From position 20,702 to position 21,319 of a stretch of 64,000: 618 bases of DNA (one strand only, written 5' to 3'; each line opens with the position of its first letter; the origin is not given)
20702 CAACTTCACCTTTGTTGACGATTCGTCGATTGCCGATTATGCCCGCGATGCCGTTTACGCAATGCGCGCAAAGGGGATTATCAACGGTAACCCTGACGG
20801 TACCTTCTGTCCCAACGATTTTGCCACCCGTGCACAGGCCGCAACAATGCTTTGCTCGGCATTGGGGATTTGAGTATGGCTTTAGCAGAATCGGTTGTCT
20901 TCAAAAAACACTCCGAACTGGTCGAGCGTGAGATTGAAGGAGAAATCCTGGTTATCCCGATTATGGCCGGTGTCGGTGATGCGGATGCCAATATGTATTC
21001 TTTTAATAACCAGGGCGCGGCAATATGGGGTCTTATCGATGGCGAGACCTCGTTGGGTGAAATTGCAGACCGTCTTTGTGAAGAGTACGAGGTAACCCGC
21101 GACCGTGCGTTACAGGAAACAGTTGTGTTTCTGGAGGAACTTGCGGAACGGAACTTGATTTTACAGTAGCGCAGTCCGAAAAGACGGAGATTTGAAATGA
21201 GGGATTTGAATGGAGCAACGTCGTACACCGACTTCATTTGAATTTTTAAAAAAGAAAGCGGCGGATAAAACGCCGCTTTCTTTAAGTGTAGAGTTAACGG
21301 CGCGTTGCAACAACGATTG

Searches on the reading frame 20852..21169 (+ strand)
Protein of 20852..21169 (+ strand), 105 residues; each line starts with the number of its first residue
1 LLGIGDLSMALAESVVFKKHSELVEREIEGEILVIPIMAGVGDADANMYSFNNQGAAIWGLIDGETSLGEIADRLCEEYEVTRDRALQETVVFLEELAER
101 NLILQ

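Call 5: search_protein_families(library=ncbifam, proteins=[window:20852-21169:+], max_evalue=0.01)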
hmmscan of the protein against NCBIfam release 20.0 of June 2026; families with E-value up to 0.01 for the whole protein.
window:20852-21169:+ (105 aa): 6 families
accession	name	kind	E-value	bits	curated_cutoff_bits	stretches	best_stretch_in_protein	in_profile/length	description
NF033536.1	lasso_PqqD_Bac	exception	4.1e-10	39.7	80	1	26-103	15-86/88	lasso peptide biosynthesis PqqD family chaperone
TIGR04302.1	geo_PqqD_fam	equivalog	1.1e-06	29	100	1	44-103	42-100/102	GeoRSP system PqqD family peptide chaperone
NF050069.2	PqqD_rel_WgkC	exception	1.4e-06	28.2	110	1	47-103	30-86/103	PqqD family peptide maturation chaperone WgkC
TIGR03859.1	PQQ_PqqD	equivalog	3.2e-06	26.9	46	1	47-103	25-80/81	pyrroloquinoline quinone biosynthesis peptide chaperone PqqD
TIGR04248.1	SCM_PqqD_rel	equivalog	0.00014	22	100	1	45-102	23-80/84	SynChlorMet cassette protein ScmD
NF033530.1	lasso_PqqD_Strm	exception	0.0013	18.9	70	1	48-102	23-77/78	lasso peptide biosynthesis PqqD family chaperone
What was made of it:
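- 20876..21169 (+): PqqD-type RiPP recognition protein (97 aa from the ATG; the mechanical ORF starts at TTG 20852). The best NCBIfam hit is lasso_PqqD_Bac at 39.7 bits against a cut-off of 80 (call 5).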

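Call 6: search_protein_families(library=pfam, proteins=[window:20852-21169:+], max_evalue=0.01)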
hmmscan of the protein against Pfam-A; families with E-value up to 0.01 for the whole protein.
window:20852-21169:+ (105 aa): 1 family
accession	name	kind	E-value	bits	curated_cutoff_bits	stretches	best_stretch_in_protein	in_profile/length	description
PF05402.18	PqqD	-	1.8e-16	60.7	23.4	1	47-103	11-67/67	Coenzyme PQQ synthesis protein D (PqqD)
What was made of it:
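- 20876..21169 (+): Pfam PqqD at 1.8e-16 (call 6).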

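Call 77: search_solved_structures(query=window:20876-21169:+, max_evalue=10, show_alignments=2)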
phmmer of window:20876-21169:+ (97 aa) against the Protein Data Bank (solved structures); distinct sequences matched with E-value up to 10: 14.
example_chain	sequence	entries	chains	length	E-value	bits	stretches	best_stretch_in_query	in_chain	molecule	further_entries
5v1u_A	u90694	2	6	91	0.0011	22.6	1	17-95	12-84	TbiB1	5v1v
9x8z_B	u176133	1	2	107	0.023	18.4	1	40-95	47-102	PqqD family protein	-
9x90_B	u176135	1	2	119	0.025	18.3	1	37-95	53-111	Lasso peptide biosynthesis PqqD family chaperone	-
6tjf_A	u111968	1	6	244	0.13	16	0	33-57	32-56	Cake6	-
6tje_A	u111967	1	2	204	0.3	14.8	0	33-57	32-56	Cake5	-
3hxj_A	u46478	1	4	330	0.91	13.3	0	33-57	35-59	Pyrrolo-quinoline quinone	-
6tjd_A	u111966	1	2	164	0.93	13.3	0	33-57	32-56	Cake4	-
6jx3_B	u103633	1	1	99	1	13.1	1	40-95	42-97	TfuB1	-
8wfo_A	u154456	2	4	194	1.3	12.8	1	48-79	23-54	21 kDa seed protein-like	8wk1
5g06_F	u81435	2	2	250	1.3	12.8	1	28-77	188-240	EXOSOME COMPLEX COMPONENT MTR3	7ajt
4ifd_F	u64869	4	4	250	1.3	12.8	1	28-77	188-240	Exosome complex component MTR3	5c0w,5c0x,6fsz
4oo1_F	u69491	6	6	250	1.3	12.7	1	28-77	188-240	Exosome complex component MTR3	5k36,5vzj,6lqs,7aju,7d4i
5jea_F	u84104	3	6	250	1.4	12.7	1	28-77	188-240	Exosome complex component MTR3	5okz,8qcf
8wq6_A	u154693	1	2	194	2.1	12.1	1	48-77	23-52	21 kDa seed protein-like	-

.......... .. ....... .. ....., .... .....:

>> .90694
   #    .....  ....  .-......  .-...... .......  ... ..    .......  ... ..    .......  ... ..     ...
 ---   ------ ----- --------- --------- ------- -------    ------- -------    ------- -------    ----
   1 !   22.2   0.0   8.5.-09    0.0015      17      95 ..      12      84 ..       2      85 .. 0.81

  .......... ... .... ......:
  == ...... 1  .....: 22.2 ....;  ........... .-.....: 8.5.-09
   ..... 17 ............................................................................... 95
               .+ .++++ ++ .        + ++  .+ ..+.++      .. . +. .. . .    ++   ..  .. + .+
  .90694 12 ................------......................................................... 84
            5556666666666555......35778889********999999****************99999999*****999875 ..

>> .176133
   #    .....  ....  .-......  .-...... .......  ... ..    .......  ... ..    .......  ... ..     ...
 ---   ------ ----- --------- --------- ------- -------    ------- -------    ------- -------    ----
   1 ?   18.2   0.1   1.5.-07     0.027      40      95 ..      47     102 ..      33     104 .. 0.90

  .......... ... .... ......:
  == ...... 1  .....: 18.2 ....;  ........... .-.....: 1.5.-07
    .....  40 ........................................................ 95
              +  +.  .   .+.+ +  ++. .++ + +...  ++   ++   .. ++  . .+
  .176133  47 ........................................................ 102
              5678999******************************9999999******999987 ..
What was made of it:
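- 20876..21169 (+): The nearest solved chains are lasso recognition proteins: TbiB1 5v1u, then 9x8z_B, 9x90_B and TfuB1 (call 77).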
